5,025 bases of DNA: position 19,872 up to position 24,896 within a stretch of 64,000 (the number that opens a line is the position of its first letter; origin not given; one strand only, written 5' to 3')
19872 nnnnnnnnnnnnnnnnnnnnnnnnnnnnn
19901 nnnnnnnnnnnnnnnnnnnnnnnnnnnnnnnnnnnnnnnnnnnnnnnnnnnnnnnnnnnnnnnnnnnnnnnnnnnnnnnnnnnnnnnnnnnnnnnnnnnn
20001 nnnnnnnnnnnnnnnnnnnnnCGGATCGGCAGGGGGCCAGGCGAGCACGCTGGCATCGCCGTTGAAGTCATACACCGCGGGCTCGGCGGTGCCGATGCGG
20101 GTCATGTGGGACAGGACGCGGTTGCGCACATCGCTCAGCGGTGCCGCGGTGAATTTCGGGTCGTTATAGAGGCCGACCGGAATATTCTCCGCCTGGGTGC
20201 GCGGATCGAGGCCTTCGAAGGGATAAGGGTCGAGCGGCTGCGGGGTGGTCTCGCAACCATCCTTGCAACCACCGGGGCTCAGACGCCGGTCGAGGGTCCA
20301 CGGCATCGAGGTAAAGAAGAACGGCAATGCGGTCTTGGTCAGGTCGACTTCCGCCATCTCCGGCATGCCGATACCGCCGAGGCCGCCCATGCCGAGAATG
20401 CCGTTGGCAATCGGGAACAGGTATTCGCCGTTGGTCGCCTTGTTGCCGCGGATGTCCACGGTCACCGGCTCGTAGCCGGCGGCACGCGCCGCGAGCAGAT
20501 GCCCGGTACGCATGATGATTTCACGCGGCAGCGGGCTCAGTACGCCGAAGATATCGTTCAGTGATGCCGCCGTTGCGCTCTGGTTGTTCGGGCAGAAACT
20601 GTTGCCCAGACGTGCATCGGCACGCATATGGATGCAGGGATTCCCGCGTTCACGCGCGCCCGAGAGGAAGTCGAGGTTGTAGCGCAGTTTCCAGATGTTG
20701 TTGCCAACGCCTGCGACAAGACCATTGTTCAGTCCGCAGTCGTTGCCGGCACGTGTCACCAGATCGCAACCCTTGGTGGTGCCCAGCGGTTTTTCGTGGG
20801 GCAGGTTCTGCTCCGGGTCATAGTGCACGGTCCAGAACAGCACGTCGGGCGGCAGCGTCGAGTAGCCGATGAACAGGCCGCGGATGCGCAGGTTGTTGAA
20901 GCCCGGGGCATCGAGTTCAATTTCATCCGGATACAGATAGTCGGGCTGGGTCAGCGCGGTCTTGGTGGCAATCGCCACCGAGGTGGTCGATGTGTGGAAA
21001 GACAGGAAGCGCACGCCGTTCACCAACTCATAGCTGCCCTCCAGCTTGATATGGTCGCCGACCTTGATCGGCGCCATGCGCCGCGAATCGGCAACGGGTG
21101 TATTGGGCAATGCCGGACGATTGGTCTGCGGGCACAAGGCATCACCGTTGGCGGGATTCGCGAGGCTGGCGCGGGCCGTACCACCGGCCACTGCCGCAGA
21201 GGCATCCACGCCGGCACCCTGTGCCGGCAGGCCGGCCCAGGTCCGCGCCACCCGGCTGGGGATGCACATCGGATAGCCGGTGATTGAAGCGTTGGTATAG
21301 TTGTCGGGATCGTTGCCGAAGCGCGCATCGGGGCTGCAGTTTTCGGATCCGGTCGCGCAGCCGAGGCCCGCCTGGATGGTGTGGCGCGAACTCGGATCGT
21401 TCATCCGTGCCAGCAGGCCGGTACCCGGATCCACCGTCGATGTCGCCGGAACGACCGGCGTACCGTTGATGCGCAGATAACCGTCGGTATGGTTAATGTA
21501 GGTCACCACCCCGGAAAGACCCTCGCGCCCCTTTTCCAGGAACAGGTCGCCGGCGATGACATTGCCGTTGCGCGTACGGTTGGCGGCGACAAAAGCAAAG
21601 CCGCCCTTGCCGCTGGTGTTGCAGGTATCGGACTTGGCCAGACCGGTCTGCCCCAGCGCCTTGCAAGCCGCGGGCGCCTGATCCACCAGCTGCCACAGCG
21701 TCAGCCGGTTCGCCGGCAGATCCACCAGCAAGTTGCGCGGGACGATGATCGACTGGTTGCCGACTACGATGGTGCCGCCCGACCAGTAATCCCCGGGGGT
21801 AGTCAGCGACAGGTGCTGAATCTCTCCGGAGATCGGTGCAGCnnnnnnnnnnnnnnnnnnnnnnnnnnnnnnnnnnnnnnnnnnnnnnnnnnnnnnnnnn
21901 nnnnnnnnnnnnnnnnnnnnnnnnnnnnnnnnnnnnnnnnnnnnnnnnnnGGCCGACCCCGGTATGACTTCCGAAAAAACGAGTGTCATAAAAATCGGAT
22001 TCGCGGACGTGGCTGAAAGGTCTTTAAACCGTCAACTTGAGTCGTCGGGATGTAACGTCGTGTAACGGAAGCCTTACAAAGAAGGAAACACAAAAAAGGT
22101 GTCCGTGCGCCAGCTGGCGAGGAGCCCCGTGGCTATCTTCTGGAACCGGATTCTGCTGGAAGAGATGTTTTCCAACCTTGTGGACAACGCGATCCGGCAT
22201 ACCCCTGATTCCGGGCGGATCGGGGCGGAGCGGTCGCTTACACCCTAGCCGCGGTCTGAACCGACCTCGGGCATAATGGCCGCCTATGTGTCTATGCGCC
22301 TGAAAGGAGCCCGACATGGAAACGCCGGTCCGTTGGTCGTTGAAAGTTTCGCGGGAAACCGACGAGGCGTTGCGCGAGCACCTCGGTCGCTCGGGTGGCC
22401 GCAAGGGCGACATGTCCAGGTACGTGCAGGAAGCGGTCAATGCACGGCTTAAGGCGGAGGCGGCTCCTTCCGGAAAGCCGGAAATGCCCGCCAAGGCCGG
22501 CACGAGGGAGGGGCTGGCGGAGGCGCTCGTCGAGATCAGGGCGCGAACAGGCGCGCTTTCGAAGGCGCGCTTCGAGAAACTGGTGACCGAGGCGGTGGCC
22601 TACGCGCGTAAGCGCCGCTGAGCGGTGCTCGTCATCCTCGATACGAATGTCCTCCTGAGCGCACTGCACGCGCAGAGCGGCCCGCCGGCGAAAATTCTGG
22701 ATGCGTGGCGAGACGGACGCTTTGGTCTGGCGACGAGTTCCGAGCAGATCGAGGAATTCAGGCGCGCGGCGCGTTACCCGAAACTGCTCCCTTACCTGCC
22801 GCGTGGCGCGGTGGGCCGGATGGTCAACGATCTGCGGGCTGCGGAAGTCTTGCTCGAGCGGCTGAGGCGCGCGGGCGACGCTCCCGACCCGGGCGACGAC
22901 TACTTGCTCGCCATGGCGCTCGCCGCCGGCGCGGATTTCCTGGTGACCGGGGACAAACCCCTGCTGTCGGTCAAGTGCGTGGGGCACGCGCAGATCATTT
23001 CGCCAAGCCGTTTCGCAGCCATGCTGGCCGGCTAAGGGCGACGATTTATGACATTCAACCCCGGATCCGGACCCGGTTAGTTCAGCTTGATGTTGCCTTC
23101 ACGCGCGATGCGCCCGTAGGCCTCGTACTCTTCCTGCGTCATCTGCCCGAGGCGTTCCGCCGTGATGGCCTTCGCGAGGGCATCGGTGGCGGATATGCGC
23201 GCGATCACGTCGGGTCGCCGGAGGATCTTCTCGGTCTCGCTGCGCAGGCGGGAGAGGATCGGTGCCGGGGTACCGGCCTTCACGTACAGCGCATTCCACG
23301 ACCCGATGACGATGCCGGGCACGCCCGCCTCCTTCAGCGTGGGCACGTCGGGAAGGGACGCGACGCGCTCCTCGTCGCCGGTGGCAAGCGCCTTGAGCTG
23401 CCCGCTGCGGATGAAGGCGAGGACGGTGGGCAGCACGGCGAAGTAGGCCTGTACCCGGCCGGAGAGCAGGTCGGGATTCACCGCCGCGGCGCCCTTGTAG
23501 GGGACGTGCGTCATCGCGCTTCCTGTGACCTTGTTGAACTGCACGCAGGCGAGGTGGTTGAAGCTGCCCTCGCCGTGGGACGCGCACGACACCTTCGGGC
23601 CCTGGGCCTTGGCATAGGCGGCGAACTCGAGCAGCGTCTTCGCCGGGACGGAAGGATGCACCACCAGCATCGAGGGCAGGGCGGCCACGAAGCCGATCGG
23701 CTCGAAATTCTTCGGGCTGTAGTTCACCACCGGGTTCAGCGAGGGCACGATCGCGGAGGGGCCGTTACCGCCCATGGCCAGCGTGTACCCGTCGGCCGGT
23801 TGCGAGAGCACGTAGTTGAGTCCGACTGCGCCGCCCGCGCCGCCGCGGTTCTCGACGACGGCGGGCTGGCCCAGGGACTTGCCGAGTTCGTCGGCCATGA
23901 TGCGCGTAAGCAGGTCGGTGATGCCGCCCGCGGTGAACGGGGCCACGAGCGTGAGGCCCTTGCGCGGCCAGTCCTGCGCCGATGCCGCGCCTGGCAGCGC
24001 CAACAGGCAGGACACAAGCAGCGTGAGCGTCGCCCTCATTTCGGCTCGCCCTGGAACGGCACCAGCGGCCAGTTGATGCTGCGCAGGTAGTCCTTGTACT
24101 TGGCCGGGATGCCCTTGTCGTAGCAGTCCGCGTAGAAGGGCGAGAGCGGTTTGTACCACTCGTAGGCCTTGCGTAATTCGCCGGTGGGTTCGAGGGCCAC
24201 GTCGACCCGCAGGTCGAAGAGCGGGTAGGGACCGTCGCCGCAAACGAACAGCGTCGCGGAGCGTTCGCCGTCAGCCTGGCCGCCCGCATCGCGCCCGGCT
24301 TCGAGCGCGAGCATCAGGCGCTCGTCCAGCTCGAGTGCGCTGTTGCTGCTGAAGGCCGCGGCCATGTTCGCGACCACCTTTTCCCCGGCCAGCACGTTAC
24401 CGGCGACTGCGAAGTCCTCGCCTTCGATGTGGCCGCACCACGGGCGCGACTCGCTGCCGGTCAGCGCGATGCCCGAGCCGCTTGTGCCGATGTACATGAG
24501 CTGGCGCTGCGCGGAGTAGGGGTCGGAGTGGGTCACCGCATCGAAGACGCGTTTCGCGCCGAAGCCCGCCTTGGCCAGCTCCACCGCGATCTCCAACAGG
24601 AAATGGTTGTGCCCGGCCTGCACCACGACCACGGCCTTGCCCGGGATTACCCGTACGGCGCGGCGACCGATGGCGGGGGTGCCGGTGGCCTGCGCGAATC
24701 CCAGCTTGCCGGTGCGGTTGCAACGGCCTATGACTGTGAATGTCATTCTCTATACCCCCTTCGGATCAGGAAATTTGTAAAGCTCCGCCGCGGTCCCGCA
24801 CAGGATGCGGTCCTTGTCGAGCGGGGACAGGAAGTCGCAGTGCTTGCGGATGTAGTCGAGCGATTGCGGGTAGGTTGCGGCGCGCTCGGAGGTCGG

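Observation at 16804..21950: Tandem pair of ~850-aa secreted, 18-cysteine proteins that I cannot place in any known family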

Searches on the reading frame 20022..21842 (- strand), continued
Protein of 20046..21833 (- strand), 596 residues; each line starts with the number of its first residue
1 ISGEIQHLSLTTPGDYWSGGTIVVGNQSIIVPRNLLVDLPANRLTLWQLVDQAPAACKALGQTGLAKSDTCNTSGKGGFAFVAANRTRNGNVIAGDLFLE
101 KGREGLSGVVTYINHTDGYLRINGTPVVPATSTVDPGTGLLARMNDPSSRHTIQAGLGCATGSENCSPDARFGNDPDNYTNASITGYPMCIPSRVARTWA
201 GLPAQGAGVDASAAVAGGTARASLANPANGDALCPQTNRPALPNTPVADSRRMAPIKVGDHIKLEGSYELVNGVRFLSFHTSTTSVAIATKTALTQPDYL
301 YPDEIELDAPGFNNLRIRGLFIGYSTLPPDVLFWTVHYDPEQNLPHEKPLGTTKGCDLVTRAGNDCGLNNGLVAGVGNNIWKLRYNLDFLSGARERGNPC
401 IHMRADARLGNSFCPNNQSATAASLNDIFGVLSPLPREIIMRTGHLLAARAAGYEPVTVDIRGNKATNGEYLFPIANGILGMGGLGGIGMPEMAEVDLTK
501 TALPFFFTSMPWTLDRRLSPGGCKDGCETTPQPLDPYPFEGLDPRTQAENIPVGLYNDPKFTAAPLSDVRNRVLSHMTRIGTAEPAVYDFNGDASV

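Call 98: predict_structure(alignment_id=A2)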
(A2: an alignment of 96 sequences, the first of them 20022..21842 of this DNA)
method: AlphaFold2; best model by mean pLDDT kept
length: 607 residues; sequences in the alignment: 96
mean_pLDDT: 87.3   pTM: 0.88
mean pLDDT of the five models: 87.3, 86.2, 85.6, 84.2, 83.6
residues with pLDDT >= 90: 356; 70-90: 187; 50-70: 62; < 50: 2
segments of 3 or more residues with pLDDT < 50: none
pLDDT, mean of each block of 10 residues (from residue 1): 86 91 95 89 86 92 95 91 88 87 92 95 93 73 94 92 84 86 93 95 97 97 91 93 89 96 96 92 94 96 92 83 93 94 84 94 76 64 91 90 93 87 71 91 95 97 94 84 63 76 72 54 55 70 82 91 96 91 93 93 77
secondary structure, 60 per line:
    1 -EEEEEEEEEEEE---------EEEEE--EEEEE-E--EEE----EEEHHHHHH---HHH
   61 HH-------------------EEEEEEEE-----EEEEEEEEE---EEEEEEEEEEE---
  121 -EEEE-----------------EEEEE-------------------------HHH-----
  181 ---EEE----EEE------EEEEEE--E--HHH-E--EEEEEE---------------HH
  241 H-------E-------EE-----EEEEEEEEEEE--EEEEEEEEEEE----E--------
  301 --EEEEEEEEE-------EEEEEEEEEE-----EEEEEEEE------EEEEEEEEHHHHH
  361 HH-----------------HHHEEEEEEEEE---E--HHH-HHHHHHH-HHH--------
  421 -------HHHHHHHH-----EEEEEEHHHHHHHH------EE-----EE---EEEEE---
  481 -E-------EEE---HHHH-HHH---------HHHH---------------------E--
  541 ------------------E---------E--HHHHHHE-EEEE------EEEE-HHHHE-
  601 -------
elements in order: E2-13 E23-27 E30-34 E39-41 E46-48 H49-54 H58-62 E82-89 E95-103 E107-117 E122-125 E143-147 E184-186 E191-193 E200-205 E218-223 E264-274 E277-287 E303-311 E319-328 E334-341 E348-355 H356-362 E383-391 H402-408 H428-435 E441-446 H447-454 E473-477 E490-492 H496-499 H513-516 H572-577 E580-583 E590-593 H595-598

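Call 100: fold_search(model_id=the predicted structure, library=pdb)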
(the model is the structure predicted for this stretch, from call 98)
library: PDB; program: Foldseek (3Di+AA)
matches with E <= 10: 773; with E <= 0.001: 0
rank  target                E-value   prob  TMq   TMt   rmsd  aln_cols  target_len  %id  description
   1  4dkd_C                6.5e-02  0.05  0.08  0.14  22.0       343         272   11  Crystal Structure of Human Interleukin-34 Bound to Human CSF-1R (released 2012-04-11)
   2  8cka_B                1.1e-01  0.11  0.10  0.14  16.5       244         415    8  Deinococcus radidurans HPI S-layer (released 2023-04-19)
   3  3f84_B                1.4e-01  0.06  0.08  0.12  16.9       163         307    8  Structure of fusion complex of major pilin CfaB and major pilin CfaB of CFA/I pilus from ETEC E. coli (released 2009-08-11)
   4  9avo_A                1.7e-01  0.23  0.09  0.28   9.5       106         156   12  The crystal structure of an engineered Protein GD with Human Kappa Fab (released 2025-02-05)
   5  2v7h_B                1.8e-01  0.02  0.05  0.10  12.2       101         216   22  Crystal structure of an immunogen specific anti-mannopyranoside monoclonal antibody Fab fragment (released 2008-08-19)
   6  8r4u_H                1.9e-01  0.06  0.07  0.15  18.9       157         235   11  Structure of salt-inducible kinase 3 with inhibitors (released 2024-03-27)
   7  1etz_B                2.4e-01  0.05  0.05  0.11  12.1        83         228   17  THE THREE-DIMENSIONAL STRUCTURE OF AN ANTI-SWEETENER FAB, NC10.14, SHOWS THE EXTENT OF STRUCTURAL DIVERSITY IN ANTIGEN (released 2000-10-18)
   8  6wio_A                2.7e-01  0.08  0.08  0.17  13.5       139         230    7  Fab antigen complex (released 2020-09-23)
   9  6fwx_B                2.7e-01  0.03  0.06  0.13  14.2       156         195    8  Chimeric titin Z1Z2-Z1Z2 tandem (Z1212) functionalized with a GRGDS exogenous peptide from fibronectin (released 2019-03-27)
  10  6vrp_B                3.1e-01  0.06  0.08  0.17  13.6       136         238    7  Reverse Transcriptase Diabody with R83T Mutation (released 2021-02-10)
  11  1mf2_H                3.1e-01  0.06  0.07  0.14  12.2       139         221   11  ANTI HIV1 PROTEASE FAB COMPLEX (released 1997-12-31)
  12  9uco_A                3.3e-01  0.04  0.09  0.13  19.7       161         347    9  Cryo-EM structure of ADGRE1-beta arrestin1-scFv30 complex (released 2026-04-08)
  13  6mei_H                3.7e-01  0.07  0.08  0.16  12.7       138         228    7  Crystal structure of broadly neutralizing antibody HEPC3 in complex with Hepatitis C virus envelope glycoprotein E2 ec (released 2018-11-21)
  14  9o3d_I                3.7e-01  0.03  0.05  0.11  13.2       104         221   15  Crystal structure of broadly neutralizing antibody HEPC108 in complex with Hepatitis C virus envelope glycoprotein E2  (released 2026-01-21)
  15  7raq_H                3.9e-01  0.06  0.07  0.15  12.1       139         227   10  Crystal structure of CV3-25 Fab bound to SARS-CoV-2 spike stem helix peptide (released 2022-04-13)
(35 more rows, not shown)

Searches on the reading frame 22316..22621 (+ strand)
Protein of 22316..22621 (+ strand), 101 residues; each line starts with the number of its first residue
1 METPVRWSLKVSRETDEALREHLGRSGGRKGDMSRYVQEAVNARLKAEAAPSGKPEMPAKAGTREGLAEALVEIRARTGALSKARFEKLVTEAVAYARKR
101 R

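Call 19: search_protein_families(library=pfam, proteins=[window:22316-22621:+], max_evalue=0.001)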
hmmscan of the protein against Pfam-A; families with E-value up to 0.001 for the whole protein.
window:22316-22621:+ (101 aa): 1 family
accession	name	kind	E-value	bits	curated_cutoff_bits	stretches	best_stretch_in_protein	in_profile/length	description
PF16762.11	RHH_6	-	3e-16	60.2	27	1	5-50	3-49/77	Ribbon-helix-helix domain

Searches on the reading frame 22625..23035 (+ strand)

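Call 19: search_protein_families(library=pfam, proteins=[window:22625-23035:+], max_evalue=0.001)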
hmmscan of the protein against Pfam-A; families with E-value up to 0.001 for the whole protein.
window:22625-23035:+ (136 aa): 2 families
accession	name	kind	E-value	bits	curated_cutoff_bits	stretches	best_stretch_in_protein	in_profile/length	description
PF13470.12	PIN_3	-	9.1e-17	62.4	27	1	3-111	2-114/115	PIN domain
PF01850.27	PIN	-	1.4e-05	26.1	23.6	1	3-112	1-113/120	PIN domain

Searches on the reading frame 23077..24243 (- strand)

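Call 19: search_protein_families(library=pfam, proteins=[window:23077-24243:-], max_evalue=0.001)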
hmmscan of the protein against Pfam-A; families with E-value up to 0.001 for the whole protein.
window:23077-24243:- (388 aa): 1 family
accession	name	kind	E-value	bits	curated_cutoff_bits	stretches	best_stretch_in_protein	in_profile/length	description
PF03401.19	TctC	-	2.1e-57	195.2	27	1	113-382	2-271/274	Tripartite tricarboxylate transporter family receptor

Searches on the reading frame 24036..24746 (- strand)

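Call 19: search_protein_families(library=pfam, proteins=[window:24036-24746:-], max_evalue=0.001)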
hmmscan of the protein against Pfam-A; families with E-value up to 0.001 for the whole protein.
window:24036-24746:- (236 aa): 1 family
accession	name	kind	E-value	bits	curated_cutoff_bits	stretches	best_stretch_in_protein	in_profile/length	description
PF06267.17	DUF1028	-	2.2e-49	168.4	26.2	1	2-191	1-193/193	Family of unknown function (DUF1028)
